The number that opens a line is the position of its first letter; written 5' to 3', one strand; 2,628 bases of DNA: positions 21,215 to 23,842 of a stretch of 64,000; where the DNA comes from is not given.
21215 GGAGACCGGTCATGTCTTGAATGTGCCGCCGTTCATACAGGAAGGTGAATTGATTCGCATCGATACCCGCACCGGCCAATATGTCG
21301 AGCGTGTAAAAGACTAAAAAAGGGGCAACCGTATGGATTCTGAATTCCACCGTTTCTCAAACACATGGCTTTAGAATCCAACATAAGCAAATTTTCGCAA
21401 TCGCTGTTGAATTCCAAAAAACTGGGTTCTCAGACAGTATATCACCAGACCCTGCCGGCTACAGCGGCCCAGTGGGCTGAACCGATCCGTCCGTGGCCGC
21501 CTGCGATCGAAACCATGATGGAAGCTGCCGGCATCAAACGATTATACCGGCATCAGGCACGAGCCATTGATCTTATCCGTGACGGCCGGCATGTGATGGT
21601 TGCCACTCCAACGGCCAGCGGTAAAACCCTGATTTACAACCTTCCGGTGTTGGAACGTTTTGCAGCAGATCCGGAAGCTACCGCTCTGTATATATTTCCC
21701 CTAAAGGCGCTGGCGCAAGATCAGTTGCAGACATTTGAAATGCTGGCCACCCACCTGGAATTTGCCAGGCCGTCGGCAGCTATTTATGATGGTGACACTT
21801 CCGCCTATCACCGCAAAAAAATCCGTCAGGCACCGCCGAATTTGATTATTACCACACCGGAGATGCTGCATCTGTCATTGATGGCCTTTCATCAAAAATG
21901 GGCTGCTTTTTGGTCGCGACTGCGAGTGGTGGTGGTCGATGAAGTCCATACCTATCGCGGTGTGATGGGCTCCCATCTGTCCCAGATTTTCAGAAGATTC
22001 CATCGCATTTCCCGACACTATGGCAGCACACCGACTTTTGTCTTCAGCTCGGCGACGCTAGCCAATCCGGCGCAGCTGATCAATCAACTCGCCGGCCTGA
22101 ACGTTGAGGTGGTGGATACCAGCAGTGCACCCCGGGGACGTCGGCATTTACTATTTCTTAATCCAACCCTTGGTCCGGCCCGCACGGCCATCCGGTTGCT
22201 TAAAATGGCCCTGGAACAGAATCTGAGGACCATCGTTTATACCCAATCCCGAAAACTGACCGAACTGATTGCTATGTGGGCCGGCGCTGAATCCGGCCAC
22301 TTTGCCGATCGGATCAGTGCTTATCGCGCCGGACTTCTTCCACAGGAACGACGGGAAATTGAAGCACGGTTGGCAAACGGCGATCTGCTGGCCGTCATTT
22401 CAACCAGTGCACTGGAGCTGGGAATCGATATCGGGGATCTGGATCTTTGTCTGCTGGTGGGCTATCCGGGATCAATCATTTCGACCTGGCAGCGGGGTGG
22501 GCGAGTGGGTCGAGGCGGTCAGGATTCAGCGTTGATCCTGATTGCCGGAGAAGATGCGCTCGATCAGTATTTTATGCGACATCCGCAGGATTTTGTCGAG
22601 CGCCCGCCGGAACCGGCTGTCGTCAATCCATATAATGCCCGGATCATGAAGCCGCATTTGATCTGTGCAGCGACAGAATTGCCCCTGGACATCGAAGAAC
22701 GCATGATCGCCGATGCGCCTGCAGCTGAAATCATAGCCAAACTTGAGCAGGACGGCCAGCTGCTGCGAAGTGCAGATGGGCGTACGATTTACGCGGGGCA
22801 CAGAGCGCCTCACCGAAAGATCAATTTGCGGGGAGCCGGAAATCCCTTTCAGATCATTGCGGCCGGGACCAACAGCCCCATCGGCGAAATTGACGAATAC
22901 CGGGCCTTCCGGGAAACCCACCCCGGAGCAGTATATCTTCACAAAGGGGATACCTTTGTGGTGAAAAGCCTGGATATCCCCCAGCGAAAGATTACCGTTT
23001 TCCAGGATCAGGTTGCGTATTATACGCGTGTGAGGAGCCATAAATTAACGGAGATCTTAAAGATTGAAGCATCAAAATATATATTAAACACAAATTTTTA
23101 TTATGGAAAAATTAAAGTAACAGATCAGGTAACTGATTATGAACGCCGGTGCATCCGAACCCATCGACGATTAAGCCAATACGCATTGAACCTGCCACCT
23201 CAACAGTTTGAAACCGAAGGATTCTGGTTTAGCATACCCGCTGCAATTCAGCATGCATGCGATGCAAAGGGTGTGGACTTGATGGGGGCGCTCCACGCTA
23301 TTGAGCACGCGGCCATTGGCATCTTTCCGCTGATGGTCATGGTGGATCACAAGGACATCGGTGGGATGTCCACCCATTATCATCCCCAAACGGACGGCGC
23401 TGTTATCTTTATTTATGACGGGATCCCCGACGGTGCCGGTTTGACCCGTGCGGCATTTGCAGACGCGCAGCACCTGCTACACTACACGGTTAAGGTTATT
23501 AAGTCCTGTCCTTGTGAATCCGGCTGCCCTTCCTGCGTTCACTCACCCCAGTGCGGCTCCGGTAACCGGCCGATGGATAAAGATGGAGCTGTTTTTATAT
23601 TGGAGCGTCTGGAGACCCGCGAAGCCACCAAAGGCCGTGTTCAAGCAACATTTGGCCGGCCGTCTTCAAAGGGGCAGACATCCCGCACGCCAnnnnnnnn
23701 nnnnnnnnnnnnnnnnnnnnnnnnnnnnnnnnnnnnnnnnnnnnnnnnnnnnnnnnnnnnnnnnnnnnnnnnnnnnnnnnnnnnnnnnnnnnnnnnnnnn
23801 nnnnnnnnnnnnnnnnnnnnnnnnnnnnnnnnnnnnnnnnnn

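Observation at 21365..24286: In-frame fusion of an MrfA/YprA-type helicase (DEAD + DUF1998) with an MrfB/YprB-type DEDD exonuclease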

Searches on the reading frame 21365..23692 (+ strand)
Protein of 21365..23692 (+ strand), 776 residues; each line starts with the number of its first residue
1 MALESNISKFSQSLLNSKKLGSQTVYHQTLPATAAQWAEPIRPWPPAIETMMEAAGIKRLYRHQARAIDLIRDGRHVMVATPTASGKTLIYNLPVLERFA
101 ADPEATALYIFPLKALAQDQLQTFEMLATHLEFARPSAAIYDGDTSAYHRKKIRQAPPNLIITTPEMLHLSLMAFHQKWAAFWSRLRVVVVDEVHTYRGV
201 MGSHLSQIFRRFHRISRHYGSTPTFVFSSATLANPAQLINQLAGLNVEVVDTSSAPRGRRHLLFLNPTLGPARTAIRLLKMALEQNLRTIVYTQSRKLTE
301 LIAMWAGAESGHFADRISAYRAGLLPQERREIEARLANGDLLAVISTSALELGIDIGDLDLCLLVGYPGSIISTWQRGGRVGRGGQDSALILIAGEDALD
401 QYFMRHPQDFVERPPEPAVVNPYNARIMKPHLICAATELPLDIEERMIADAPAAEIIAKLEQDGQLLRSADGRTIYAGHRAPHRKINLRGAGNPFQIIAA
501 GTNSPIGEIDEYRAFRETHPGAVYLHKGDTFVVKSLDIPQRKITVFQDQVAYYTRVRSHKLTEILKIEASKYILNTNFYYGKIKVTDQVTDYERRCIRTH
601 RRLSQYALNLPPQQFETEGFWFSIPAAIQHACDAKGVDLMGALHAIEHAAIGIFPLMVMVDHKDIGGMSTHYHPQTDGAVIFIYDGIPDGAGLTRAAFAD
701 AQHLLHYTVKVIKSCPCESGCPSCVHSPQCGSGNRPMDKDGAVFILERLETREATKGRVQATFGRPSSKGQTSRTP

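Call 23: search_solved_structures(query=window:21365-23692:+, max_evalue=1e-10, show_alignments=1)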
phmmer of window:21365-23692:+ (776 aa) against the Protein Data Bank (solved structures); distinct sequences matched with E-value up to 1e-10: 27.
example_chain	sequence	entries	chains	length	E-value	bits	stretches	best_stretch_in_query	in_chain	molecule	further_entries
6znp_A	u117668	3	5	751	8.1e-144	483.5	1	41-727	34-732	Uncharacterized ATP-dependent helicase YprA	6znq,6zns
5v9x_A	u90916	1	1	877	6.3e-23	83.8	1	64-244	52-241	ATP-dependent DNA helicase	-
7lhl_A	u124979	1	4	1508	3.4e-22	81.4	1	64-244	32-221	ATP-dependent DNA helicase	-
8alz_B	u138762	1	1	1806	1.4e-17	66.1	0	75-240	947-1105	Activating signal cointegrator 1 complex subunit 3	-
5lst_A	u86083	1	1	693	8.7e-16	60.2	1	45-398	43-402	ATP-dependent DNA helicase Q4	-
4tmu_A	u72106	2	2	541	2.4e-15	58.7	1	47-405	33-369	RecQ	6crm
7auc_A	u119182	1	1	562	1.7e-14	55.9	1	55-392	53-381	Bloom syndrome protein,Bloom syndrome protein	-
7aud_A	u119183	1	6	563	1.7e-14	55.9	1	55-392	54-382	Bloom syndrome protein,Bloom syndrome protein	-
1oyw_A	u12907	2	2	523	2e-14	55.7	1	47-393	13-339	ATP-dependent DNA helicase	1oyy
9tu7_Y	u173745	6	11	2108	2.4e-14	55.4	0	60-215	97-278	DEAD/DEAH box helicase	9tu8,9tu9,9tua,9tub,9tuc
4o3m_A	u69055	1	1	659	2.6e-14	55.3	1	55-392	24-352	Bloom syndrome protein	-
4cgz_A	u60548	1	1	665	2.7e-14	55.3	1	55-392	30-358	BLOOM'S SYNDROME HELICASE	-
4cdg_A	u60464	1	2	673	2.8e-14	55.2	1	55-392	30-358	BLOOM SYNDROME PROTEIN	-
9i16_D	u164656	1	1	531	5.1e-14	54.3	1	33-395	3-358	ATP-dependent DNA helicase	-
7a8r_A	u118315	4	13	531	5.2e-14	54.3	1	34-395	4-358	ATP-dependent DNA helicase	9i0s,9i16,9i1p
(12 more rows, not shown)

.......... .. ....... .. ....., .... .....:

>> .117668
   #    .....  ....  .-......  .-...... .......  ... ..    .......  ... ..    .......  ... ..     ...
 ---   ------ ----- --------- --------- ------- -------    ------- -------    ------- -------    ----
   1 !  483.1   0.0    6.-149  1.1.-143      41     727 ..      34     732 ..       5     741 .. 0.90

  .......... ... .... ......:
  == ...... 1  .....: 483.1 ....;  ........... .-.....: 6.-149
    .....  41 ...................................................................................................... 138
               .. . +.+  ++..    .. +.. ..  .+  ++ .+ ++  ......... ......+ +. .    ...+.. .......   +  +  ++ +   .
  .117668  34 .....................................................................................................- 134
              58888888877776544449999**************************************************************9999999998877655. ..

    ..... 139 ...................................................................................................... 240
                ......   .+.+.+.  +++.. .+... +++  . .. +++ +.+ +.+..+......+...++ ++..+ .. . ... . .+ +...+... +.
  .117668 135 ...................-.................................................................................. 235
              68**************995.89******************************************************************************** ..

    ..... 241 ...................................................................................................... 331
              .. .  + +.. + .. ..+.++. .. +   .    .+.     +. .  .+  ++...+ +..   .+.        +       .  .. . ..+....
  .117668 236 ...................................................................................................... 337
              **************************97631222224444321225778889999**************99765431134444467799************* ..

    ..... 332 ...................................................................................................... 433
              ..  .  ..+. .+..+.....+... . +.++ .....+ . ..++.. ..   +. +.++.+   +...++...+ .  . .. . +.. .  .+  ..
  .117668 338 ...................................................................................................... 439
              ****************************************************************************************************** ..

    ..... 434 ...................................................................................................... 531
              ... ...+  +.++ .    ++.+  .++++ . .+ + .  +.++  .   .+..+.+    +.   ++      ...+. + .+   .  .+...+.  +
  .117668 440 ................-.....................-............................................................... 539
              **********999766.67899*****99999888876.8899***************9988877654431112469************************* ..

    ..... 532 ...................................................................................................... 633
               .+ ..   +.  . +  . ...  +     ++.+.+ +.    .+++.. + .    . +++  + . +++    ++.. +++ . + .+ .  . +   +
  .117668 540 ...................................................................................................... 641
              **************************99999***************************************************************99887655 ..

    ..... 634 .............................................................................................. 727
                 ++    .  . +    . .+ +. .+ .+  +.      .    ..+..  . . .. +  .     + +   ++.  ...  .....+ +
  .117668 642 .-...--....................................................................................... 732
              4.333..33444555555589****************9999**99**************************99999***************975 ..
